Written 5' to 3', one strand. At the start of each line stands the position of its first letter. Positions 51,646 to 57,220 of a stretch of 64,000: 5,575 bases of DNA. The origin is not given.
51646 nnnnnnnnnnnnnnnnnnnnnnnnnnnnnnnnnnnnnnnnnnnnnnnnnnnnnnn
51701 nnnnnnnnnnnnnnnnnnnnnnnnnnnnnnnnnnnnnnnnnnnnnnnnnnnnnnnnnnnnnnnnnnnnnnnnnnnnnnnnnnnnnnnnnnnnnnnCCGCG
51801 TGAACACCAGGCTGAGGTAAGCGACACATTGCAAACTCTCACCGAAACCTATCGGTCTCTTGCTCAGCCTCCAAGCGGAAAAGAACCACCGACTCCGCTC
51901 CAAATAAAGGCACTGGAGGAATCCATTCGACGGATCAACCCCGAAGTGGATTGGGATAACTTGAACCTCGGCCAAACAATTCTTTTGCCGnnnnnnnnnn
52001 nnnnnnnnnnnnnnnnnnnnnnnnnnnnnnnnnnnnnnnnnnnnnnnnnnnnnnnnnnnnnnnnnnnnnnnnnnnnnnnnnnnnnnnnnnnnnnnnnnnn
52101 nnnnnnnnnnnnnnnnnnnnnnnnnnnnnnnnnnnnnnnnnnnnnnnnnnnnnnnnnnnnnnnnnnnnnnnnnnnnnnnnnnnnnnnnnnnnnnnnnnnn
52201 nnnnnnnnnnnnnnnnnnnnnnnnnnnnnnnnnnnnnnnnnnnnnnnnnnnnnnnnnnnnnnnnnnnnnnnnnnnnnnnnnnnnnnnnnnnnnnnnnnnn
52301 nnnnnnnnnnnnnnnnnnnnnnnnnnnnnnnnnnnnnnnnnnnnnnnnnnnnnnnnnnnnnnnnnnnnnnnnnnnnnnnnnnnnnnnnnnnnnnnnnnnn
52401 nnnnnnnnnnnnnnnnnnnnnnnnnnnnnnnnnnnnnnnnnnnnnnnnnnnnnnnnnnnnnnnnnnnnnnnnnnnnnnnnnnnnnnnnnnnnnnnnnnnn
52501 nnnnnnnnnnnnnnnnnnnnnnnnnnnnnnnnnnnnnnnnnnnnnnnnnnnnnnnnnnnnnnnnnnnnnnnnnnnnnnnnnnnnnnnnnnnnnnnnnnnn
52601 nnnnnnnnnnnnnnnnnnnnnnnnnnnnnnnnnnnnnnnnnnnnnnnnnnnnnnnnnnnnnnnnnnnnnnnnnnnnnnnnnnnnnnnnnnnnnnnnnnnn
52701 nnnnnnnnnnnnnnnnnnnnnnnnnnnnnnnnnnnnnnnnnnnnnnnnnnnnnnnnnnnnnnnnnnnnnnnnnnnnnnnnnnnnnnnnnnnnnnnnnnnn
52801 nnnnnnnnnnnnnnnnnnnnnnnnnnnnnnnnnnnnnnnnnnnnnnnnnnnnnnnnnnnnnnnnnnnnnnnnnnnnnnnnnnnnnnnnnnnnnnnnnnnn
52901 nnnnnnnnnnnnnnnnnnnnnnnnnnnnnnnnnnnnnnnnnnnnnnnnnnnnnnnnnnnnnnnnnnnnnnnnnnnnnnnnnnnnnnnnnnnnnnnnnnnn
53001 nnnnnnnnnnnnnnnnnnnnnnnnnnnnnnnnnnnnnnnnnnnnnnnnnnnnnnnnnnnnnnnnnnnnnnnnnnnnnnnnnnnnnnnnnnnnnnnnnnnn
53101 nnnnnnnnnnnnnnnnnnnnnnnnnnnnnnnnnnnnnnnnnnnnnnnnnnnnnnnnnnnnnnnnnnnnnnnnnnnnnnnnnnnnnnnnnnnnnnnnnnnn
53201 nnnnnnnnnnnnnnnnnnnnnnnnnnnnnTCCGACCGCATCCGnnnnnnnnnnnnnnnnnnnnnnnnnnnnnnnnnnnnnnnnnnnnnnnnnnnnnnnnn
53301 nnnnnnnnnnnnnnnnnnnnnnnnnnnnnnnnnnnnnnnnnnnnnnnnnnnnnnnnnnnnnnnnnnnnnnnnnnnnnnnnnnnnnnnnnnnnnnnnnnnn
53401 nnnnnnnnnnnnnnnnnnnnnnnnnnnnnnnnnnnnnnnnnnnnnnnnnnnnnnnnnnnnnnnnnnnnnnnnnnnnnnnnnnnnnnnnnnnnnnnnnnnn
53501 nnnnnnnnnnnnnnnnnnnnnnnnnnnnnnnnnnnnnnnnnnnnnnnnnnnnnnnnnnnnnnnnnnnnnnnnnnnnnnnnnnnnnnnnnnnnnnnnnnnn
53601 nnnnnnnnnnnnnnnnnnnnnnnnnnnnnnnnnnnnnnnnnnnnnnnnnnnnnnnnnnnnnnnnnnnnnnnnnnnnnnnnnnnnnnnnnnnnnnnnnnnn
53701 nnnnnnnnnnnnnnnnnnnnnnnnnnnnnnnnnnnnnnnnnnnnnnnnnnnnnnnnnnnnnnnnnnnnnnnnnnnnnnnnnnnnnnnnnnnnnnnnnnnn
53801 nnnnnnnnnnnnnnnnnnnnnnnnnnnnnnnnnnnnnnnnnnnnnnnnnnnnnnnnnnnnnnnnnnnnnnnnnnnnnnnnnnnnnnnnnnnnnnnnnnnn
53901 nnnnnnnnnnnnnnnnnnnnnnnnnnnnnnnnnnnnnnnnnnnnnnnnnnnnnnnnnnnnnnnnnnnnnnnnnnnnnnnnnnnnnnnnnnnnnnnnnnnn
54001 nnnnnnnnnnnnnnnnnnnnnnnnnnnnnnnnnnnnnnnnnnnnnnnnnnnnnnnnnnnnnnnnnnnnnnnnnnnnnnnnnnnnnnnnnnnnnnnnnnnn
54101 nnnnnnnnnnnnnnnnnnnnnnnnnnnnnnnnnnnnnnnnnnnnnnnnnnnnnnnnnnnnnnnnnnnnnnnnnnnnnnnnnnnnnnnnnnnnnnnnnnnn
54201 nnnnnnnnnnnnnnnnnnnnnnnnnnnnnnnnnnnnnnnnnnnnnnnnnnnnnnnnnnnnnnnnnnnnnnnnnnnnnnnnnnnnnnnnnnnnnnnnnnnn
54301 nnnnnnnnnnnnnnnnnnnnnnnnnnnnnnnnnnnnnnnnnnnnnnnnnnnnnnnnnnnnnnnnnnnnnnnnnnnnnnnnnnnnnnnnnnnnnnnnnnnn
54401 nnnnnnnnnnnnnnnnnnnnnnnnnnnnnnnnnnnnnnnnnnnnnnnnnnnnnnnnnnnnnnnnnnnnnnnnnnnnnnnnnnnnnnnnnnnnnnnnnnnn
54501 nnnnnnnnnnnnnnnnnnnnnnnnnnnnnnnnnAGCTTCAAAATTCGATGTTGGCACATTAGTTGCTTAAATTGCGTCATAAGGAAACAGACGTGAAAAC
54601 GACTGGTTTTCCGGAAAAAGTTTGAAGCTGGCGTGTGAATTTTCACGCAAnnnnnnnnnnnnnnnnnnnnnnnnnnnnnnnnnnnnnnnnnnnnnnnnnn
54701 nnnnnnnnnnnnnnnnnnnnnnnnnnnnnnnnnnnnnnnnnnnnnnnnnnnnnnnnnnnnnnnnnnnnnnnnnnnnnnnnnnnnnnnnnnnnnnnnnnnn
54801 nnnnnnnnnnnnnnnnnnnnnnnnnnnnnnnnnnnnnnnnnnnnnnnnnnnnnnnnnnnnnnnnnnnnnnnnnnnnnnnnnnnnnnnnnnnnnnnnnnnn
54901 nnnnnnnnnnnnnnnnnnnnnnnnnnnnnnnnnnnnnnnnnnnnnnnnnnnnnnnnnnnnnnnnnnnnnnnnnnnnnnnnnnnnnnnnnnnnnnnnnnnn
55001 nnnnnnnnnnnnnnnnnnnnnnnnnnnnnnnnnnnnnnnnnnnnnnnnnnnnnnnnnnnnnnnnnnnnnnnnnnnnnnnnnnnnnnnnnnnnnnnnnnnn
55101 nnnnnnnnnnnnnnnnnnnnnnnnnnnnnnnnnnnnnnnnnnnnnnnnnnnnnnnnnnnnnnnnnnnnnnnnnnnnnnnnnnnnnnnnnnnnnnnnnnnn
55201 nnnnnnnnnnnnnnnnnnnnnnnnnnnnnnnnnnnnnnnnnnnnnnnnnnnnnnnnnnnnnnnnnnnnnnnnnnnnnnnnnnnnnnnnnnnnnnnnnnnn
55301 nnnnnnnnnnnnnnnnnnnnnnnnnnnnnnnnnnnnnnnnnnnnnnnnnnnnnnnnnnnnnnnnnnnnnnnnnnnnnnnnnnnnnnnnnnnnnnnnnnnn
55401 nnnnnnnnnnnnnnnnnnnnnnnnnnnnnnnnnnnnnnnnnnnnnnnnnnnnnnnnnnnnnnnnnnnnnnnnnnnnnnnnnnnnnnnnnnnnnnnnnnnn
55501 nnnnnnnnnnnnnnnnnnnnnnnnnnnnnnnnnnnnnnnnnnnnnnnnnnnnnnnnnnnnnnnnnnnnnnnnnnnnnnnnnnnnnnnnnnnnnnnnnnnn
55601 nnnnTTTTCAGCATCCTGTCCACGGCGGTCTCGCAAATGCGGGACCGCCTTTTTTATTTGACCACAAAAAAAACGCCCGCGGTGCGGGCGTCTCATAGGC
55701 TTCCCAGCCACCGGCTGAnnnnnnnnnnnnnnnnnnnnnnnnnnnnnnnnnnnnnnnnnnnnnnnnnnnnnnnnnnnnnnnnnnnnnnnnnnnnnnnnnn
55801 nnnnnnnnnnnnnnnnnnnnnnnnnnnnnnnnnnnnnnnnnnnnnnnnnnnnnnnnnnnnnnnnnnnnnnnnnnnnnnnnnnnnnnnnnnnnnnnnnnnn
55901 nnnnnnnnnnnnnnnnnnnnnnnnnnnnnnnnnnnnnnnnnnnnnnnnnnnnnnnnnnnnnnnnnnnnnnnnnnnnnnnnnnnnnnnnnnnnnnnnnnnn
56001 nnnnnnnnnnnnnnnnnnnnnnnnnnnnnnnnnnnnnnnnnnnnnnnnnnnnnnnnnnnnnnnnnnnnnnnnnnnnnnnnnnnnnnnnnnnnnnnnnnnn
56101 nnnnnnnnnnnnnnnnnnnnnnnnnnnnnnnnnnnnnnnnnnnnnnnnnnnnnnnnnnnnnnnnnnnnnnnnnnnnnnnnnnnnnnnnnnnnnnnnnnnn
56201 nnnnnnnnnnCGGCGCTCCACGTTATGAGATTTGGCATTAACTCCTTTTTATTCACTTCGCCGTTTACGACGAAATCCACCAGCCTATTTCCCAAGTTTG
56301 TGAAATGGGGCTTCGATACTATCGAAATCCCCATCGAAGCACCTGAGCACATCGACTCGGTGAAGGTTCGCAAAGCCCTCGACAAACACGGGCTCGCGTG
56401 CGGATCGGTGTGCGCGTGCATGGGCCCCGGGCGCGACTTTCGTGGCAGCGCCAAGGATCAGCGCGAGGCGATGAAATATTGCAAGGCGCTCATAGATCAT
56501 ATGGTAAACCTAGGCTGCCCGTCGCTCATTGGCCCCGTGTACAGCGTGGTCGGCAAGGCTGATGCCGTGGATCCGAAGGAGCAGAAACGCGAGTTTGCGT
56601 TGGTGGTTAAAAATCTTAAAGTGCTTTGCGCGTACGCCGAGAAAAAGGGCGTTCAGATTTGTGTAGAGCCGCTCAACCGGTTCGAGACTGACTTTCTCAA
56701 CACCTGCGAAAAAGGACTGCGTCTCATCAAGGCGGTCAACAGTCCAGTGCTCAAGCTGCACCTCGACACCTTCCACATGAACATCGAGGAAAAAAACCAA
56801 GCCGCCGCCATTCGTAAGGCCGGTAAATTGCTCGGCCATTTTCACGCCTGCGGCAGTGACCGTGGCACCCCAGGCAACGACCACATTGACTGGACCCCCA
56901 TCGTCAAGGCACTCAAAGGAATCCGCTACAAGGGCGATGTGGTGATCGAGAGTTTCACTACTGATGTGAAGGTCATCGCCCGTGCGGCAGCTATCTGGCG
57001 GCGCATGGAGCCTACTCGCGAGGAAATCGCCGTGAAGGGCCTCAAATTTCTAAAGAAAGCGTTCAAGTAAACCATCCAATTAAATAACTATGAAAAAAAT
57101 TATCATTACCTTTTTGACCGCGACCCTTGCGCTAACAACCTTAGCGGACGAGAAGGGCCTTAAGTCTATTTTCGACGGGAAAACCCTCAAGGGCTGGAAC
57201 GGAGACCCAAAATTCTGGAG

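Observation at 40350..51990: LysM-like module inserted into the lipoyl (barrel-sandwich) hairpin of all three periplasmic adaptors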

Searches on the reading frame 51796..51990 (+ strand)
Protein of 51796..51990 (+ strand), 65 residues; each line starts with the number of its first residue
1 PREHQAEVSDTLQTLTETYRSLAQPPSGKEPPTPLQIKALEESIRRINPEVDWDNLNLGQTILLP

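Call 4: search_protein_families(library=pfam, proteins=[window:51796-51990:+], max_evalue=10)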
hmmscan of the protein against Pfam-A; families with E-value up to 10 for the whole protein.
window:51796-51990:+ (65 aa): 0 families

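Call 18: search_solved_structures(query=A2, max_evalue=10, show_alignments=2)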
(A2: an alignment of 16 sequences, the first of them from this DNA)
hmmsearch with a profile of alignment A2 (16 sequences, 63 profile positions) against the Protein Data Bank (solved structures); distinct sequences matched with E-value up to 10: 21.
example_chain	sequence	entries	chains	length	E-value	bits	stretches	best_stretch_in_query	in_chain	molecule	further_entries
8i2e_B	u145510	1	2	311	0.002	21.2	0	2-20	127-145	Probable peptidoglycan endopeptidase LytE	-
4b8v_A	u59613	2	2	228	0.019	18.1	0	2-20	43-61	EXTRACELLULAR PROTEIN 6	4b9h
4uz2_A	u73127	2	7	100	0.076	16.2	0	2-20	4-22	CELL WALL-BINDING ENDOPEPTIDASE-RELATED PROTEIN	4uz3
1y7m_A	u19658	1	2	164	0.16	15.1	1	2-19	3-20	hypothetical protein BSU14040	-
4a1i_A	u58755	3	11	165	0.17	15.1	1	2-19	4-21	PUTATIVE L, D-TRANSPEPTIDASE YKUD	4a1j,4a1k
2mtz_A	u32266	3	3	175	0.19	14.9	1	2-19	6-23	Putative L,D-transpeptidase YkuD | L, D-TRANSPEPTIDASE YKUD | PUTATIVE L, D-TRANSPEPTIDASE YKUD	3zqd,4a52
8a22_BA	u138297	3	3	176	0.25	14.5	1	30-50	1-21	mS35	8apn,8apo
5cwo_A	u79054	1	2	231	0.42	13.8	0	36-52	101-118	Designed helical repeat protein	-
2hqo_A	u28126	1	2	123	0.48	13.6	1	13-41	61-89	Putative TRANSCRIPTIONAL REGULATOR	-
2pln_A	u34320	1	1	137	0.57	13.4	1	13-41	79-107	Response regulator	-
4xcm_A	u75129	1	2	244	0.81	12.9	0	2-20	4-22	Cell wall-binding endopeptidase-related protein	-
2mkx_A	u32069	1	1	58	0.88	12.8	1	3-18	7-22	Autolysin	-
2hqr_A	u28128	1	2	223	1.1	12.4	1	13-41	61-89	Putative TRANSCRIPTIONAL REGULATOR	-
6wth_A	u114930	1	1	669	1.3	12.3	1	39-58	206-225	Amiloride-sensitive sodium channel subunit alpha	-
6bqn_A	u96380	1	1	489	1.3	12.2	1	41-58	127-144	SCNN1A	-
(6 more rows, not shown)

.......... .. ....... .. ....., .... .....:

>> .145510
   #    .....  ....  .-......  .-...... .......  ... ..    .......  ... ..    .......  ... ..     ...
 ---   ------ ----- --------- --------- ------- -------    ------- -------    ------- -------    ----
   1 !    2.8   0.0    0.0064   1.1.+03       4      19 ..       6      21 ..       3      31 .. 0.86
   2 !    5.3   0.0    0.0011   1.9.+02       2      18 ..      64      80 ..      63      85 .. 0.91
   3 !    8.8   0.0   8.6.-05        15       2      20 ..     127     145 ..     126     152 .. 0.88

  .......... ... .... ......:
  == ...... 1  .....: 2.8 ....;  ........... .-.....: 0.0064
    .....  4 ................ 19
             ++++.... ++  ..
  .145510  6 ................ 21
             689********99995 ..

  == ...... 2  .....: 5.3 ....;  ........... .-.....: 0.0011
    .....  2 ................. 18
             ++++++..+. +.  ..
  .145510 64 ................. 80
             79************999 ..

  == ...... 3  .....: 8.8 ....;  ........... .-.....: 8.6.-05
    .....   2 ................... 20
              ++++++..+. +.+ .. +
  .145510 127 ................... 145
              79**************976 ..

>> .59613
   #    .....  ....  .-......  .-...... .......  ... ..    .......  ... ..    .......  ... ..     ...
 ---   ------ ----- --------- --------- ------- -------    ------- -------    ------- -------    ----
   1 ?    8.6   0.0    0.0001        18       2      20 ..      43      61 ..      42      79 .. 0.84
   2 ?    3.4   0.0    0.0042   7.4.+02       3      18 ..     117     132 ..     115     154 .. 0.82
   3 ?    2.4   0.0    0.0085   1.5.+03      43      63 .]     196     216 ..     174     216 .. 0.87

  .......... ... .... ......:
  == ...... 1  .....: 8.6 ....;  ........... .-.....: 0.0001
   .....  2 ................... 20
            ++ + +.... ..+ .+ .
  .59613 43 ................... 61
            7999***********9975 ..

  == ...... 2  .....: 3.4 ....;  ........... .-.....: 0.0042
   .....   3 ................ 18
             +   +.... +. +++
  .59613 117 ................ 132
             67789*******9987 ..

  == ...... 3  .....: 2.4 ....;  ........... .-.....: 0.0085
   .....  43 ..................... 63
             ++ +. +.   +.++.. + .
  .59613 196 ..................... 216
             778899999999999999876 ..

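Call 42: predict_structure(alignment_id=A2)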
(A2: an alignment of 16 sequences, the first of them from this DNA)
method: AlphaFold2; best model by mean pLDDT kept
length: 63 residues; sequences in the alignment: 16
mean_pLDDT: 90.9   pTM: 0.72
mean pLDDT of the five models: 90.9, 90.8, 90.3, 88.8, 87.8
residues with pLDDT >= 90: 47; 70-90: 16; 50-70: 0; < 50: 0
segments of 3 or more residues with pLDDT < 50: none
pLDDT, mean of each block of 10 residues (from residue 1): 91 92 83 93 94 91 93
secondary structure, 60 per line:
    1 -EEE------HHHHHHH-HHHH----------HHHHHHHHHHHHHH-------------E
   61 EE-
elements in order: E2-4 H11-17 H19-22 H33-46 E60-62

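Call 47: fold_search(model_id=the predicted structure, library=pdb)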
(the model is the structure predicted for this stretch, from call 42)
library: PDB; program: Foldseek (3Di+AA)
matches with E <= 10: 71; with E <= 0.001: 0
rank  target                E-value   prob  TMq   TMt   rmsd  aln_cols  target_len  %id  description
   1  5ylg_B                3.4e-02  1.00  0.63  0.82   2.2        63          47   14  Crystal Structure of LysM domain from pteris ryukyuensis chitinase A (released 2018-10-24)
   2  5k2l                  4.5e-02  1.00  0.62  0.77   2.3        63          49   19  Crystal structure of LysM domain from Volvox carteri chitinase (released 2017-02-22)
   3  5bum_A                6.4e-02  1.00  0.61  0.76   3.6        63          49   16  Crystal Structure of LysM domain from Equisetum arvense chitinase A (released 2016-06-08)
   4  5ylg_C                6.4e-02  0.99  0.58  0.76   2.7        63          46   14  Crystal Structure of LysM domain from pteris ryukyuensis chitinase A (released 2018-10-24)
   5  4pxv_C                1.1e-01  1.00  0.64  0.82   2.1        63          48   13  Crystal Structure of LysM domain from pteris ryukyuensis chitinase A (released 2015-03-25)
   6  4uz3_C                1.1e-01  0.99  0.60  0.77   2.6        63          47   19  Crystal structure of the N-terminal LysM domains from the putative NlpC/P60 D,L endopeptidase from T. thermophilus bou (released 2015-01-14)
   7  4uz2_C                1.1e-01  0.99  0.59  0.39   2.6        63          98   22  Crystal structure of the N-terminal LysM domains from the putative NlpC/P60 D,L endopeptidase from T. thermophilus (released 2015-01-14)
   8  4pxv_A                2.1e-01  0.98  0.60  0.79   2.3        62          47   14  Crystal Structure of LysM domain from pteris ryukyuensis chitinase A (released 2015-03-25)
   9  9gtp_M                2.5e-01  0.93  0.60  0.18   3.9        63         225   21  Cryo-EM structure of a contractile injection system in Streptomyces coelicolor, the baseplate complex in extended stat (released 2025-06-18)
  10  4b8v_A                4.3e-01  0.16  0.36  0.13  12.8       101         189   15  Cladosporium fulvum LysM effector Ecp6 in complex with a beta-1,4- linked N-acetyl-D-glucosamine tetramer (released 2013-07-17)
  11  7b5h_AK               7.6e-01  0.69  0.58  0.18   2.5        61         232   15  Cryo-EM structure of the contractile injection system base plate from Anabaena PCC7120 (released 2022-02-23)
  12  7au7_A                1.0e+00  0.72  0.60  0.20   2.1        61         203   15  Crystal structure of Nod Factor Perception ectodomain (released 2021-11-10)
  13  8zex                  1.0e+00  0.72  0.63  0.10   2.3        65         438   14  Biosensor HaloKbp1a (released 2024-12-18)
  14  4xcm_A                1.1e+00  0.75  0.59  0.23   2.6        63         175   19  Crystal structure of the putative NlpC/P60 D,L endopeptidase from T. thermophilus (released 2015-01-14)
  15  8rhf_B                1.2e+00  0.72  0.58  0.12   2.4        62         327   14  Lytic Transglycosylase MltD of Pseudomonas aeruginosa bound to the Natural Product Bulgecin A, with two LysM domains (released 2024-04-17)
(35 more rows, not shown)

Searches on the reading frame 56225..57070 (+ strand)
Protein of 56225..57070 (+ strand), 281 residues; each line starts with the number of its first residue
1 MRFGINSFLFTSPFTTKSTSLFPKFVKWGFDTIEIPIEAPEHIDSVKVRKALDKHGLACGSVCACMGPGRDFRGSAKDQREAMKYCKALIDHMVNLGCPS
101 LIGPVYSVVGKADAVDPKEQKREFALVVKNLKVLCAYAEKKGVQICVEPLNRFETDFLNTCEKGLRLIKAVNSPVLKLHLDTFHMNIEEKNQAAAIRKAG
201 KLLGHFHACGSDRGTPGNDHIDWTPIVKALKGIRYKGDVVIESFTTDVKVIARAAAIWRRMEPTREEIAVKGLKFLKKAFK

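Call 57: search_protein_families(library=pfam, proteins=[window:56225-57070:+], max_evalue=0.0001)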
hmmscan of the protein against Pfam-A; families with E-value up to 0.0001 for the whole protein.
window:56225-57070:+ (281 aa): 1 family
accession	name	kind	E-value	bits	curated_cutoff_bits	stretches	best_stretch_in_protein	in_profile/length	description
PF01261.30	AP_endonuc_2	-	1.3e-39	136.8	31.1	1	26-278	5-248/249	Xylose isomerase-like TIM barrel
